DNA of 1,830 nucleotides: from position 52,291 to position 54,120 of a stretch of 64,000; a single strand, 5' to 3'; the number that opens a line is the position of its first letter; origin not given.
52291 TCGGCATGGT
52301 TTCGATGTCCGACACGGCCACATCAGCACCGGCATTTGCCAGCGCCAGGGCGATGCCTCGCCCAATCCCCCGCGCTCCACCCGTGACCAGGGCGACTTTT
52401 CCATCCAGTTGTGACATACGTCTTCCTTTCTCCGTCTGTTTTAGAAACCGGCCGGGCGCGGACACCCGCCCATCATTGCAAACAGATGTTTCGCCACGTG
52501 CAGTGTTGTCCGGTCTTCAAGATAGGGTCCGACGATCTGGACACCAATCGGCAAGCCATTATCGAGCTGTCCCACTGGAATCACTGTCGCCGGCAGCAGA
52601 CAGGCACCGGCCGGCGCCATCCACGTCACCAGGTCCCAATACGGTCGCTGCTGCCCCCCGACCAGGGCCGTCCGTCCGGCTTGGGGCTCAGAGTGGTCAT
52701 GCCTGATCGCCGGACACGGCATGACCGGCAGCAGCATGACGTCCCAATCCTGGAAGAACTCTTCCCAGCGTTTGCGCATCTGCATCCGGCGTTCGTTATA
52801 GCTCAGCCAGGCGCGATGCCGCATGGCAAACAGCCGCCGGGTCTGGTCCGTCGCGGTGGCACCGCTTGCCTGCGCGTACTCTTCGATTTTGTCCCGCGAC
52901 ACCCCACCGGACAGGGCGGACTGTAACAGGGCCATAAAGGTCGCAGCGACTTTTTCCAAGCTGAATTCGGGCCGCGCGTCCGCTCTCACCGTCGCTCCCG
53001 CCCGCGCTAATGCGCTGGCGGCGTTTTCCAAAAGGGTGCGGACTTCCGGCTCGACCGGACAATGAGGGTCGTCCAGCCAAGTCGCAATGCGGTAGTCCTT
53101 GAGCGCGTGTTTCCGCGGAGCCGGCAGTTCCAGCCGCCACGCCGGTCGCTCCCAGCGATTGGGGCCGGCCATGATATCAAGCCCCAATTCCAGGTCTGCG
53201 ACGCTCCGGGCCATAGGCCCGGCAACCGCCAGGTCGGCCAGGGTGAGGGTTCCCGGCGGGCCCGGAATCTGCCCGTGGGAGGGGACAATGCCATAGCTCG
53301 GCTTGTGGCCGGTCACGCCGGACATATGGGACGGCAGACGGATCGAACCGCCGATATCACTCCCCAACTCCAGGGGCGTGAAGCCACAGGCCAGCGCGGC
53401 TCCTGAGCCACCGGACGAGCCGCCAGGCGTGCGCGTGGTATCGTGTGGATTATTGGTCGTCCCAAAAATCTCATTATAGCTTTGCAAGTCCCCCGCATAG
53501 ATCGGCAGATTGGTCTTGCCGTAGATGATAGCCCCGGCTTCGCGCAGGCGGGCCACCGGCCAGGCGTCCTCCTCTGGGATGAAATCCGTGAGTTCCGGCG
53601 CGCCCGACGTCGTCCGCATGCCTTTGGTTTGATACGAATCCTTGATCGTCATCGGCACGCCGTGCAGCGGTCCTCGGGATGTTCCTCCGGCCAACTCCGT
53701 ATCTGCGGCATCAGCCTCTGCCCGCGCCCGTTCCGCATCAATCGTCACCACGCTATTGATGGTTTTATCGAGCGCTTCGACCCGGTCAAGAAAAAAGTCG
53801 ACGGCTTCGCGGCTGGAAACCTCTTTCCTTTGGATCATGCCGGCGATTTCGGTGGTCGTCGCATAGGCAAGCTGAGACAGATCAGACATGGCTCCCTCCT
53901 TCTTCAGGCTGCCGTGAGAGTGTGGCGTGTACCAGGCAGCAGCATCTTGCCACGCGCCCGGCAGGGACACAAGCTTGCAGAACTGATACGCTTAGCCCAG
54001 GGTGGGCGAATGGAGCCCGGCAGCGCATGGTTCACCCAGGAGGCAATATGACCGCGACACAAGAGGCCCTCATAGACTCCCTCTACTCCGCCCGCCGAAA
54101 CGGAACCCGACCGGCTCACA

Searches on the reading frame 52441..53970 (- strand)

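Call 62: search_protein_families(library=ncbifam, proteins=[window:52441-53970:-], max_evalue=0.00001)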
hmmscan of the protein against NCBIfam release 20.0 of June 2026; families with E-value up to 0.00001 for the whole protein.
window:52441-53970:- (509 aa): 26 families (the best 25 are shown)
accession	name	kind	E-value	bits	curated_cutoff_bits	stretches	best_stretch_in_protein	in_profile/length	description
NF004816.0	PRK06170.1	equivalog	5e-173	576.3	503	1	30-506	5-488/493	amidase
NF005687.0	PRK07487.1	subfamily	5.1e-93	312.4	428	1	38-495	9-451/468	amidase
NF005686.0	PRK07486.1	subfamily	5.4e-83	279.3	465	1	30-494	7-467/486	amidase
NF004815.0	PRK06169.1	equivalog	1.2e-80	271.3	506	1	32-498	5-457/471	amidase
NF005450.0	PRK07042.1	equivalog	2.6e-72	243.8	458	1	37-500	7-452/464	amidase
NF005688.0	PRK07488.1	equivalog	5.6e-71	239.9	532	1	33-506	7-472/474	indoleacetamide hydrolase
NF006631.0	PRK09201.1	equivalog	4.8e-70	236.6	461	1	35-496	5-451/466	AtzE family amidohydrolase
TIGR02715.1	amido_AtzE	subfamily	1e-69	235.6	425.75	1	39-496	2-444/452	AtzE family amidohydrolase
NF009119.0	PRK12470.1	equivalog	5.7e-63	213.5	498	1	30-496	2-448/462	amidase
TIGR00132.1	gatA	equivalog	3.6e-60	204.1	481.1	2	45-357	4-308/466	Asp-tRNA(Asn)/Glu-tRNA(Gln) amidotransferase subunit GatA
NF004717.0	PRK06061.1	equivalog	1e-58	199.3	498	1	28-496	8-463/483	amidase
NF006006.0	PRK08137.1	equivalog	6.1e-50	170.5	534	1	31-328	28-331/529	amidase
NF005565.0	PRK07235.1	subfamily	1.1e-49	169.5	545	2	49-328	36-313/506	amidase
NF005460.0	PRK07056.1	subfamily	2.6e-47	161.8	447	1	41-424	12-384/457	amidase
NF004622.0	PRK05962.1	equivalog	1.9e-46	158.8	463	1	51-423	2-359/431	amidase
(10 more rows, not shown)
